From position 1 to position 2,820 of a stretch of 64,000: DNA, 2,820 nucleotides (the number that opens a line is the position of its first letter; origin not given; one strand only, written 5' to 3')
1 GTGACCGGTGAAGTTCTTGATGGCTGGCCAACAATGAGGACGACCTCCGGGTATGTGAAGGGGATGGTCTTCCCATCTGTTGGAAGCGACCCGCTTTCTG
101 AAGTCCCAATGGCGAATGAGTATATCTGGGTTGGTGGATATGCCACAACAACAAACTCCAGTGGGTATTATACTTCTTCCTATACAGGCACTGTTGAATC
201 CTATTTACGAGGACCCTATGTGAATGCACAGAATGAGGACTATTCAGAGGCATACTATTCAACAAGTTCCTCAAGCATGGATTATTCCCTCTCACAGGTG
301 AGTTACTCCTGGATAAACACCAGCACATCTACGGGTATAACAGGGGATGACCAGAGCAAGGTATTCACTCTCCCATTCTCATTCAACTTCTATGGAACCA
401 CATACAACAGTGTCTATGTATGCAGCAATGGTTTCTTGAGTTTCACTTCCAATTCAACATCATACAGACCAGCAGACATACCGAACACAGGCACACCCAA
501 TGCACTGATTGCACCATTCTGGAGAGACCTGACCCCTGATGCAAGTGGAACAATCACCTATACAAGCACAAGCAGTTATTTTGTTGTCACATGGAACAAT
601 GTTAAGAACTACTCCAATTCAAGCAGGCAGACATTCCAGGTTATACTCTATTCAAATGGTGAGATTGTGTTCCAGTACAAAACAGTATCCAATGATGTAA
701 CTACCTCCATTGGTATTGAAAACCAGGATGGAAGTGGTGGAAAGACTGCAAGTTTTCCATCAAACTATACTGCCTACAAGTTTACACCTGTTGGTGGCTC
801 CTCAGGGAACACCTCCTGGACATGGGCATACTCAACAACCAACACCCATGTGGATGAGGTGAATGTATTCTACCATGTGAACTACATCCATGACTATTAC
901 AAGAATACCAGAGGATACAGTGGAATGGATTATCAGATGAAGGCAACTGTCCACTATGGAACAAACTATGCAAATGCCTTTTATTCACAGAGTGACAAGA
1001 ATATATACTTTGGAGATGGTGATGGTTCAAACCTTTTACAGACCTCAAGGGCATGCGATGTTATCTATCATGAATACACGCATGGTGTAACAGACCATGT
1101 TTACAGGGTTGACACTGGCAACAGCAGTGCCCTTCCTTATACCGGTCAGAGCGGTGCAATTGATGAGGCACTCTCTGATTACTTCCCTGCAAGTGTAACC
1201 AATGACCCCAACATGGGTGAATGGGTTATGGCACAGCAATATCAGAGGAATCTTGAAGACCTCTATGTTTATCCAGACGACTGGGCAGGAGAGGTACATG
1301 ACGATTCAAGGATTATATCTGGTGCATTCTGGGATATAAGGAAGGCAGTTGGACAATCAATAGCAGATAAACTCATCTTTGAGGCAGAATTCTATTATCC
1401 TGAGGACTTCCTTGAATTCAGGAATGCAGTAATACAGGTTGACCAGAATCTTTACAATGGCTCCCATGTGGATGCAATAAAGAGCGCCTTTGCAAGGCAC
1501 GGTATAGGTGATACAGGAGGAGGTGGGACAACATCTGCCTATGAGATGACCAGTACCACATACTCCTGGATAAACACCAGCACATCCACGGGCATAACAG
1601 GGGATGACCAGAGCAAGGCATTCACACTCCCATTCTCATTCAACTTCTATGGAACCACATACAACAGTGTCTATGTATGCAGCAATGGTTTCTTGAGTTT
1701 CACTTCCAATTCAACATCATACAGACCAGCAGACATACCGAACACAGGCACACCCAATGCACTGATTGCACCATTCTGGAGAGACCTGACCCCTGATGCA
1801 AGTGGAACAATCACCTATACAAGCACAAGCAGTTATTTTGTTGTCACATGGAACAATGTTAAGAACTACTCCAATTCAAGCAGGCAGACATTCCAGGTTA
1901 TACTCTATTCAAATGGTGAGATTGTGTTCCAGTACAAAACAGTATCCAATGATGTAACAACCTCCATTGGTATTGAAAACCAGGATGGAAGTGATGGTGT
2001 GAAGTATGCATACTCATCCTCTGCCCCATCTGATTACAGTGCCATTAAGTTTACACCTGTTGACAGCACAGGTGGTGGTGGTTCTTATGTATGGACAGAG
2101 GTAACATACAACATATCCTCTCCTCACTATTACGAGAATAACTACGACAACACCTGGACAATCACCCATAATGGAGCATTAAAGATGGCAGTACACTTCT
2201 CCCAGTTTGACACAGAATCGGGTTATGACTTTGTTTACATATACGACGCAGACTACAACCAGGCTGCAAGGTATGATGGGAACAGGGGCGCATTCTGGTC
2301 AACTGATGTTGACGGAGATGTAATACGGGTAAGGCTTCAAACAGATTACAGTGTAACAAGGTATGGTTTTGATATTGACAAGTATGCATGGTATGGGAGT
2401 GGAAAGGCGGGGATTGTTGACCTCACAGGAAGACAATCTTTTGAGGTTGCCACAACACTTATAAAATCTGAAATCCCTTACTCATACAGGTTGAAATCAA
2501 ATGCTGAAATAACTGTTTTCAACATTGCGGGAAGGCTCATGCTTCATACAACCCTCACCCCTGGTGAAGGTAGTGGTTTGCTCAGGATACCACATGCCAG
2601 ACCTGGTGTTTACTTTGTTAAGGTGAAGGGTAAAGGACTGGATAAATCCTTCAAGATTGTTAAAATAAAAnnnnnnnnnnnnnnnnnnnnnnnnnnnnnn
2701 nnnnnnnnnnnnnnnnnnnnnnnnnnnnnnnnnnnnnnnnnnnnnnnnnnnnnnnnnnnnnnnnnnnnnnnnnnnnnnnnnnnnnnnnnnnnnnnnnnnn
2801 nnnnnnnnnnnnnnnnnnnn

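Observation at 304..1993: Near-identical 433-bp direct repeat duplicates a 144-aa domain on both sides of the M4 peptidase catalytic domain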

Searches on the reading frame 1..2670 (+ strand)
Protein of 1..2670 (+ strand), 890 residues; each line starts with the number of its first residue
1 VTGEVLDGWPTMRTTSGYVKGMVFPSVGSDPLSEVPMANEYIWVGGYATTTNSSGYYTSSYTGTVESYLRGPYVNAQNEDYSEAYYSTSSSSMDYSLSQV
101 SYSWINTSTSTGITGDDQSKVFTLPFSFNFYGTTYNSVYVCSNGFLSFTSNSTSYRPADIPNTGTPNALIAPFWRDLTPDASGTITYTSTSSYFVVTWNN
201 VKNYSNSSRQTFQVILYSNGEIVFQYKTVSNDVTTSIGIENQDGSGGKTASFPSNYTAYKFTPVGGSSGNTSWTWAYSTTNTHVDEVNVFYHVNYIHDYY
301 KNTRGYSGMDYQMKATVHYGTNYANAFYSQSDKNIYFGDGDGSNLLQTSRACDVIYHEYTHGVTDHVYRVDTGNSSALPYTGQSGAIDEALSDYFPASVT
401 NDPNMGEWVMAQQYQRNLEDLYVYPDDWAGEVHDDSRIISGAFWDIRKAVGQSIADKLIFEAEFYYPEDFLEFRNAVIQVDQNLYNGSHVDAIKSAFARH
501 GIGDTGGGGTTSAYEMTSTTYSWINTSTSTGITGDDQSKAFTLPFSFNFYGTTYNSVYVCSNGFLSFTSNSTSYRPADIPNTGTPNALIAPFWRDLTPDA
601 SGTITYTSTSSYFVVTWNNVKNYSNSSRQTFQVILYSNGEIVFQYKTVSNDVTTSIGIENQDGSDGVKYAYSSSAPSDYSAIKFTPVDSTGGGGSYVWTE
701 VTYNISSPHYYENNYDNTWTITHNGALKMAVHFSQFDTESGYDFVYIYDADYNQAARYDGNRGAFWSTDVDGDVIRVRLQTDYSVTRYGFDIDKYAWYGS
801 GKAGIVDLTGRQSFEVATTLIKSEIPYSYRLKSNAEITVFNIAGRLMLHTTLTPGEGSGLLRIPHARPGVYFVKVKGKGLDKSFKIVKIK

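Call 5: search_protein_families(library=pfam, proteins=[window:1-2670:+], max_evalue=0.1)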
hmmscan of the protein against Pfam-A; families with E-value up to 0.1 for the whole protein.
window:1-2670:+ (890 aa): 7 families
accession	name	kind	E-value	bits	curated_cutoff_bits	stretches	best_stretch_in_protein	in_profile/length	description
PF06119.19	NIDO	-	3.3e-23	83.1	25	4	136-191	1-54/186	Nidogen-like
PF01447.24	Peptidase_M4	-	4.7e-16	60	22.4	1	273-365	53-145/145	Thermolysin metallopeptidase, catalytic domain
PF02868.21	Peptidase_M4_C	-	1.4e-12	48.2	24.4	1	376-502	1-165/165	Thermolysin metallopeptidase, alpha-helical domain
PF02128.21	Peptidase_M36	-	1.7e-08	34.5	23.3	2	451-504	311-366/368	Fungalysin metallopeptidase (M36)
PF00431.26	CUB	-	6.6e-08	33.3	21.4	1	700-792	7-108/110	CUB domain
PF18962.6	Por_Secre_tail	-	0.0045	17.7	27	1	832-883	19-70/75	Secretion system C-terminal sorting domain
PF05738.19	Cna_B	-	0.022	15.7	22.3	0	616-672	6-64/87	Cna protein B-type domain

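Call 6: search_protein_families(library=ncbifam, proteins=[window:1-2670:+], max_evalue=0.1)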
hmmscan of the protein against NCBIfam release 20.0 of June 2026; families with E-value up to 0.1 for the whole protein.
window:1-2670:+ (890 aa): 2 families
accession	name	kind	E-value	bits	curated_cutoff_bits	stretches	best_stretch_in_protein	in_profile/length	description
TIGR04183.1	Por_Secre_tail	domain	1.7e-08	34.3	23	1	828-888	14-71/72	T9SS type A sorting domain-containing protein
TIGR03231.1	anthran_1_2_B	equivalog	0.0024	18.1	213.5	0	323-379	20-77/155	anthranilate 1,2-dioxygenase small subunit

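Call 8: find_homologous_proteins(query=window:1-2670:+, max_evalue=0.00001)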
Query window:1-2670:+ (890 aa): 292 proteins with E <= 0.00001 among 8000 candidates; the best 120 are listed.
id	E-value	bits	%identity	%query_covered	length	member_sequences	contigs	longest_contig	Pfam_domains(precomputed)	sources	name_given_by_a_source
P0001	0.0e+0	1992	98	100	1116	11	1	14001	PF02868.22,PF00431.27,PF01447.25,PF02128.22,PF06119.20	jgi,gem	-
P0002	0.0e+0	1705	83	100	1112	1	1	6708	PF02868.22,PF00431.27,PF18962.8,PF01447.25,PF02128.22,PF06119.20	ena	-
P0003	0.0e+0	1296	66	100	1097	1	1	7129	PF02868.22,PF00431.27,PF01447.25,PF02128.22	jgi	-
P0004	0.0e+0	1271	95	42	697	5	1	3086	PF00431.27,PF06119.20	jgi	-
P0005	0.0e+0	1265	58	90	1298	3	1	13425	PF02868.22,PF00431.27,PF18962.8,PF01447.25,PF02128.22,PF07504.20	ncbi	-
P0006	3.3e-249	848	57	79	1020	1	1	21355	PF01447.25,PF13860.13,PF07504.20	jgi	jgi:Zn-dependent metalloprotease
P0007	1.2e-241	823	56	78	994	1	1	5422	PF02868.22,PF01447.25,PF02128.22,PF06119.20,PF07504.20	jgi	jgi:Zn-dependent metalloprotease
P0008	2.1e-235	803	54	77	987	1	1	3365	PF02868.22,PF01447.25,PF02128.22,PF06119.20,PF07504.20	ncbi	-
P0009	7.3e-235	801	54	78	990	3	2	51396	PF02868.22,PF01447.25,PF02128.22,PF06119.20,PF07504.20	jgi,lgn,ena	-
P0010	6.6e-233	794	55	77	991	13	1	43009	PF02868.22,PF01447.25,PF02128.22,PF06119.20,PF07504.20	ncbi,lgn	ncbi:MAG: nidogen-like domain-containing protein [candidate division WOR-3 bacterium]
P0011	2.3e-231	789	54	77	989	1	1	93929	PF02868.22,PF01447.25,PF02128.22,PF06119.20,PF07504.20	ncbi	-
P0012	3.9e-217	742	38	67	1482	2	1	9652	PF06119.20,PF07504.20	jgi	-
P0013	2.1e-214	733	54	73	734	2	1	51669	PF02868.22,PF01447.25,PF02128.22,PF06119.20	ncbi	ncbi:MAG: nidogen-like domain-containing protein [Candidatus Hydrothermales bacterium]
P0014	9.2e-120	420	49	32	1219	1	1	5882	PF00431.27,PF13585.13,PF18962.8,PF01447.25,PF07504.20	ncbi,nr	ncbi:MAG: T9SS type A sorting domain-containing protein [bacterium]|nr:T9SS type A sorting domain-co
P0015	1.8e-103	366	49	28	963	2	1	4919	PF00431.27,PF01447.25,PF07504.20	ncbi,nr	ncbi:hypothetical protein KKG61_04855, partial [bacterium]|nr:hypothetical protein [bacterium]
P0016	3.4e-84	302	43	24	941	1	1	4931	PF05593.20,PF25023.2,PF06119.20,PF03527.21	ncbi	ncbi:MAG: nidogen-like domain-containing protein, partial [bacterium]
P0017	1.3e-79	287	43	8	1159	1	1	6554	PF20773.6,PF03413.26,PF01447.25,PF07504.20,PF00041.28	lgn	-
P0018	6.6e-78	282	47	30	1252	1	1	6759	PF01447.25,PF07504.20,PF00041.28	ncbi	ncbi:MAG: hypothetical protein ACYC5N_05845 [Endomicrobiales bacterium]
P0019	3.9e-74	269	46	32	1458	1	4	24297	PF04151.22,PF18962.8,PF01447.25,PF13860.13,PF07504.20,PF00041.28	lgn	-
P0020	2.6e-73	266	65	24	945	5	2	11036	PF20773.6,PF18962.8,PF03415.20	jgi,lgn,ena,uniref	uniref:T9SS type A sorting domain-containing protein n=1 Tax=candidate division WOR-3 bacterium TaxI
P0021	3.6e-71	259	62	11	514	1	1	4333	PF00431.27,PF01447.25,PF07504.20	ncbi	ncbi:MAG: CUB domain-containing protein, partial [bacterium]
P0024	2.4e-67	247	51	27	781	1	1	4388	PF18962.8,PF06119.20,PF03415.20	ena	-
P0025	5.8e-67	245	64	19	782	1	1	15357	PF18962.8,PF06119.20,PF03415.20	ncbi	-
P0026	1.0e-66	245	65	19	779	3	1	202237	PF18962.8,PF06119.20,PF03415.20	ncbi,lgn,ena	-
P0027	1.6e-65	241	68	18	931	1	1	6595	PF20773.6,PF18962.8,PF06119.20,PF03415.20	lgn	-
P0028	4.6e-65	239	64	18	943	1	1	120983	PF04151.22,PF18962.8,PF06119.20,PF03415.20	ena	-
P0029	1.4e-64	237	64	19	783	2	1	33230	PF18962.8,PF06119.20,PF03415.20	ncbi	-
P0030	1.4e-63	234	64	19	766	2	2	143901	PF18962.8,PF06119.20,PF03415.20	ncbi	-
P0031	1.2e-62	231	48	27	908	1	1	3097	PF02868.22,PF13860.13,PF07504.20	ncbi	-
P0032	2.8e-62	230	61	20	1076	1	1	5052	PF18962.8,PF06119.20,PF03415.20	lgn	-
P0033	9.8e-62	228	64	19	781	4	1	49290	PF18962.8,PF06119.20,PF03415.20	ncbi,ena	-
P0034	1.5e-60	224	61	20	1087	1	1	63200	PF18962.8,PF06119.20,PF03415.20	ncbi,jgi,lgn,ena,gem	-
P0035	1.8e-58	217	61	20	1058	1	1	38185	PF19190.7,PF04151.22,PF20773.6,PF18962.8,PF13004.14,PF13860.13,PF03415.20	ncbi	-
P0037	4.6e-58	216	56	20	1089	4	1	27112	PF18962.8,PF06119.20,PF03415.20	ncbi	-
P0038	1.5e-57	214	43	18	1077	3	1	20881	PF18962.8,PF13860.13,PF06119.20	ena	-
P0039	1.8e-57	214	47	26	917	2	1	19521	PF02868.22,PF13860.13,PF07504.20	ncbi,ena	-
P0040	1.7e-56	211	45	26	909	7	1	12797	PF01447.25,PF13860.13,PF07504.20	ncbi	-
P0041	1.8e-56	211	50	25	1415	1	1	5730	PF01447.25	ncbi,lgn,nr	ncbi:hypothetical protein JW916_09175 [Candidatus Sumerlaeota bacterium]|nr:hypothetical protein [Ca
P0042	1.9e-56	211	45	26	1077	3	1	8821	PF19190.7,PF04151.22,PF18962.8,PF13004.14,PF03413.26,PF01447.25,PF13860.13,PF02128.22,PF07504.20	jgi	jgi:Zn-dependent metalloprotease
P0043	2.4e-55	207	47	26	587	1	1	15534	PF01447.25,PF13860.13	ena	-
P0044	1.3e-54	204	35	28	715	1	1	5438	PF22073.3,PF06119.20,PF22544.3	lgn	-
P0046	2.4e-53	200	41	33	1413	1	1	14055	PF01447.25,PF02128.22,PF07504.20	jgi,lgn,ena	-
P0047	7.3e-53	199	43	26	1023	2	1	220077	PF18962.8,PF01447.25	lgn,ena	-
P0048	1.1e-52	198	43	26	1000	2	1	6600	PF18962.8,PF01447.25,PF02128.22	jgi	jgi:hypothetical protein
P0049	1.2e-52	198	40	20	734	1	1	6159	PF06119.20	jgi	-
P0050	1.5e-52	198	54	22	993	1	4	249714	PF18962.8,PF00041.28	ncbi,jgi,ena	-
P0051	3.0e-52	197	42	25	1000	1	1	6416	PF18962.8,PF01447.25,PF02128.22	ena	-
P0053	6.9e-52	195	42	26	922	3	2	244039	PF18962.8,PF01447.25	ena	-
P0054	1.1e-51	195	56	21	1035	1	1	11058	PF18962.8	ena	-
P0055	1.2e-51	195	42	26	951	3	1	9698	PF01447.25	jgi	-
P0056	1.2e-51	195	43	27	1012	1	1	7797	PF18962.8,PF01447.25,PF02128.22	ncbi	-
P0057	1.8e-51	194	42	30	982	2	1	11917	PF18962.8,PF01447.25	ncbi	ncbi:MAG: T9SS type A sorting domain-containing protein [Calditrichota bacterium]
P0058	2.4e-51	194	45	27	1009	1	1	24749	PF18962.8,PF01447.25,PF02128.22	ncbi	-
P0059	1.3e-50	191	44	26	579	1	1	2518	PF02868.22,PF01447.25,PF02128.22,PF07504.20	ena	-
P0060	3.7e-50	190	46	26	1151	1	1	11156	PF18962.8,PF01447.25,PF13860.13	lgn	-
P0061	5.1e-50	189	46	25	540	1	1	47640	PF02868.22,PF01447.25,PF02128.22,PF07504.20,PF01433.27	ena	-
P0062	6.9e-50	189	43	26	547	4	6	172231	PF02868.22,PF01447.25,PF02128.22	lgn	-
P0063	3.0e-49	187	40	27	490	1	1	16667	PF02868.22,PF01447.25,PF02128.22,PF07504.20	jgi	-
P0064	5.2e-49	186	46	26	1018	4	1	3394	PF18962.8,PF01447.25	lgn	-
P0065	7.7e-49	185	45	26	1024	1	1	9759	PF18962.8,PF01447.25,PF07504.20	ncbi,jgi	jgi:hypothetical protein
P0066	7.3e-48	182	44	26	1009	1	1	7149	PF20773.6,PF01447.25,PF01483.28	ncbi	-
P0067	1.2e-47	181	42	28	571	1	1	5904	PF02868.22,PF01447.25,PF02128.22,PF07504.20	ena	-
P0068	2.2e-47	181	43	26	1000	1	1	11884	PF18962.8,PF01447.25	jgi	jgi:hypothetical protein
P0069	2.3e-47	181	36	30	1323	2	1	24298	PF01447.25,PF02128.22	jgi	jgi:hypothetical protein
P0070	2.9e-47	180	41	27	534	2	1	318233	PF02868.22,PF01447.25,PF02128.22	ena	-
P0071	5.2e-47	179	40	31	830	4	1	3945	PF01447.25,PF07504.20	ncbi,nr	ncbi:M36 family metallopeptidase, partial [bacterium]|nr:M36 family metallopeptidase [bacterium]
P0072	1.1e-46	178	47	25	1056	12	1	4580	PF18962.8,PF01447.25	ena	-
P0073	1.6e-46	178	36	27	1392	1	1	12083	PF01447.25,PF02128.22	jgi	-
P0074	2.1e-46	177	39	30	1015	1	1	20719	PF18962.8,PF01447.25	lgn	-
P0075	3.7e-46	176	36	26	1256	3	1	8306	PF01447.25,PF05345.19,PF02128.22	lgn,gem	-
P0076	4.5e-46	176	38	28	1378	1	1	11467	PF01447.25,PF05345.19,PF02128.22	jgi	jgi:Zn-dependent metalloprotease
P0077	1.1e-45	175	35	24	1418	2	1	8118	PF19190.7,PF22148.2,PF15780.12,PF07610.18,PF22067.3,PF13860.13,PF06119.20,PF22544.3,PF00082.28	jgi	-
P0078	1.4e-45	175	43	26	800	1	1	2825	PF01447.25,PF02128.22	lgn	-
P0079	1.9e-45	174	43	26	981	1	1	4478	PF18962.8,PF01447.25,PF13860.13,PF21471.4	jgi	jgi:hypothetical protein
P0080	3.0e-45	174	42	26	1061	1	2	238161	PF18962.8,PF01447.25,PF13860.13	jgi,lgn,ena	-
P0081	5.5e-45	173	34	19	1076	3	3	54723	PF18962.8,PF13860.13,PF06119.20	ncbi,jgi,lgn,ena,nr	ncbi:MAG: T9SS type A sorting domain-containing protein [candidate division Zixibacteria bacterium]|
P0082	1.2e-44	172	40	27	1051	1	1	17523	PF18962.8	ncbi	-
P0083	3.6e-44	170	36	30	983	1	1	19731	PF18962.8,PF01447.25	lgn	-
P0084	5.6e-44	169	43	25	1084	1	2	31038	PF18962.8,PF01447.25,PF13860.13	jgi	jgi:hypothetical protein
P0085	1.0e-43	168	44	26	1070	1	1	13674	PF20773.6,PF01447.25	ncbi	-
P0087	3.0e-43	167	41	26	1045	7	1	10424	PF18962.8,PF01447.25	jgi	-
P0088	4.2e-43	166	45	26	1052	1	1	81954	PF20773.6,PF18962.8,PF01447.25,PF13860.13,PF21471.4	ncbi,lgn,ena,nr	ncbi:hypothetical protein KAH81_07875 [bacterium]|nr:hypothetical protein [bacterium]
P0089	4.9e-43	166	53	19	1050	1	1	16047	PF19190.7,PF20773.6,PF18962.8,PF13004.14,PF13860.13,PF03415.20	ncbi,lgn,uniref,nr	ncbi:T9SS type A sorting domain-containing protein [candidate division TA06 bacterium]|uniref:T9SS t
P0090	7.4e-43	166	43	26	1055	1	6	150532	PF18962.8,PF01447.25,PF13860.13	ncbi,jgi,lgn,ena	-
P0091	9.4e-43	165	38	27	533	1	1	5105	PF02868.22,PF01447.25,PF02128.22,PF07504.20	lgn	-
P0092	9.6e-43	165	40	26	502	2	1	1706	PF01447.25,PF02128.22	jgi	jgi:hypothetical protein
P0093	1.2e-42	165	39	26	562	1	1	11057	PF01447.25,PF02128.22,PF07504.20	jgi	jgi:Zn-dependent metalloprotease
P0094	1.8e-42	164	45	24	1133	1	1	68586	PF02868.22,PF11617.14,PF01447.25,PF02128.22,PF19077.7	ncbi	-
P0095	2.2e-42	164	44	17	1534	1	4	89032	PF08126.17,PF06119.20,PF01364.25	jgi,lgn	jgi:hypothetical protein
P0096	8.6e-42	162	44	27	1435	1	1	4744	PF13313.12,PF01447.25,PF02128.22,PF07504.20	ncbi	ncbi:MAG: DUF4082 domain-containing protein, partial [Candidatus Omnitrophota bacterium]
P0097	2.1e-41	161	29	57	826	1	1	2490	PF06119.20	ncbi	ncbi:MAG: hypothetical protein V3S06_03440, partial [candidate division Zixibacteria bacterium]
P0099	3.5e-41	160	43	25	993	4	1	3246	PF18962.8,PF01447.25,PF02128.22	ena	-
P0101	6.0e-41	159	54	18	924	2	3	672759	PF17957.8,PF18962.8,PF13860.13,PF03415.20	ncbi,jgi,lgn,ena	jgi:hypothetical protein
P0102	1.2e-40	158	51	18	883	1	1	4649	PF01447.25,PF02128.22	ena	-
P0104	1.6e-40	158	54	18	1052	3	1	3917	PF18962.8,PF13004.14,PF13860.13,PF03415.20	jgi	jgi:hypothetical protein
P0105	7.8e-40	156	41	26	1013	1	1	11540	PF18962.8,PF01447.25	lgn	-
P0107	9.3e-40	155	49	19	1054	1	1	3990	PF19190.7,PF04151.22,PF18962.8,PF13860.13,PF03415.20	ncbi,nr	ncbi:MAG: clostripain-related cysteine peptidase [bacterium]|nr:clostripain-related cysteine peptida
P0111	3.3e-39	154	35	33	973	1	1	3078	PF18962.8,PF01447.25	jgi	jgi:hypothetical protein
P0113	3.6e-39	153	42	25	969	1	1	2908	PF22073.3,PF15780.12,PF07610.18,PF24770.2,PF06119.20,PF22544.3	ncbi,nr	ncbi:choice-of-anchor D domain-containing protein, partial [bacterium]|nr:choice-of-anchor D domain-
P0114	4.5e-39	153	39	21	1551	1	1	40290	PF08126.17,PF06119.20,PF01364.25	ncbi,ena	-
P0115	7.3e-39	152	42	26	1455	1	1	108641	PF18962.8,PF13860.13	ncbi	-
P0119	1.4e-38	151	42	26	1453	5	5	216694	PF20773.6,PF18962.8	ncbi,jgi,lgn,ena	-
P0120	1.5e-38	151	42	26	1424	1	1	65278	PF20773.6,PF18962.8,PF01447.25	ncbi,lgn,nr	ncbi:T9SS type A sorting domain-containing protein [bacterium]|nr:T9SS type A sorting domain-contain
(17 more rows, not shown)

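Call 11: find_encoding_contigs(protein=P0004, flank=10000, max_places=10)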
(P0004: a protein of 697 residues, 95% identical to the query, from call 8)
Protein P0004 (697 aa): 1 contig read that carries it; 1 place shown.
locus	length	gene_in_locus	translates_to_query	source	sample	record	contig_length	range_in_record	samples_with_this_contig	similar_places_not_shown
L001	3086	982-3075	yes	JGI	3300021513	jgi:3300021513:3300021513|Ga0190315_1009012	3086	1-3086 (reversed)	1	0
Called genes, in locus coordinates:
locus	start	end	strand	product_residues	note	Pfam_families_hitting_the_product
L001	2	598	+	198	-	?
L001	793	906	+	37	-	-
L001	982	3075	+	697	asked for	PF06119:NIDO (weak), PF00431:CUB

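Call 12: find_encoding_contigs(protein=P0001, flank=10000, max_places=10)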
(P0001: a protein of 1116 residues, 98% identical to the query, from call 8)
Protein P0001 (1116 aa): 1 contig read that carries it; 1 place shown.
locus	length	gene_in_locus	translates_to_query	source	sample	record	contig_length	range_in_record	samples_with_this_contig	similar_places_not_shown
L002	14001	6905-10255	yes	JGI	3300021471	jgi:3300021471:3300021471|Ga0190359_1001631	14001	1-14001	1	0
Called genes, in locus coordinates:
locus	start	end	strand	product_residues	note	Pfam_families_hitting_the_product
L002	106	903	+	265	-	PF00941:FAD_binding_5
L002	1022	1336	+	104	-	PF01799:Fer2_2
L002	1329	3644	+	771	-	PF01315:Ald_Xan_dh_C, PF02738:MoCoBD_1, PF20256:MoCoBD_2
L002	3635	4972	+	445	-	PF01979:Amidohydro_1, PF12890:DHOase (weak), PF07969:Amidohydro_3 (weak)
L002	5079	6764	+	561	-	PF13860:FlgD_ig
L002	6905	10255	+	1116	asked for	PF02128:Peptidase_M36 (faint), PF06119:NIDO (faint), PF01447:Peptidase_M4, PF02868:Peptidase_M4_C, PF00431:CUB (weak)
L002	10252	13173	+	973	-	-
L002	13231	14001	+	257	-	?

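Call 17: find_encoding_contigs(protein=P0002, flank=4000, max_places=3)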
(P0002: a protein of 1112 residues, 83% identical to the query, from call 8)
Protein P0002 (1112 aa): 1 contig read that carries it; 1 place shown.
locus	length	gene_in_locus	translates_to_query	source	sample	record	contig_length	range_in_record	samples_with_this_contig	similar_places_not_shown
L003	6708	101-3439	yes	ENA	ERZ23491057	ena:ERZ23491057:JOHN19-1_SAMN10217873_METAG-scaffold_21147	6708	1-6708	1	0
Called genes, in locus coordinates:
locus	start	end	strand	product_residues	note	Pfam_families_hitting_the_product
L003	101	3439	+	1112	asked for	PF06119:NIDO (faint), PF01447:Peptidase_M4, PF02868:Peptidase_M4_C, PF02128:Peptidase_M36 (weak), PF00431:CUB, PF18962:Por_Secre_tail (weak)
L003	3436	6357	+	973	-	-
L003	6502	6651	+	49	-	-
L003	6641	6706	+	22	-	?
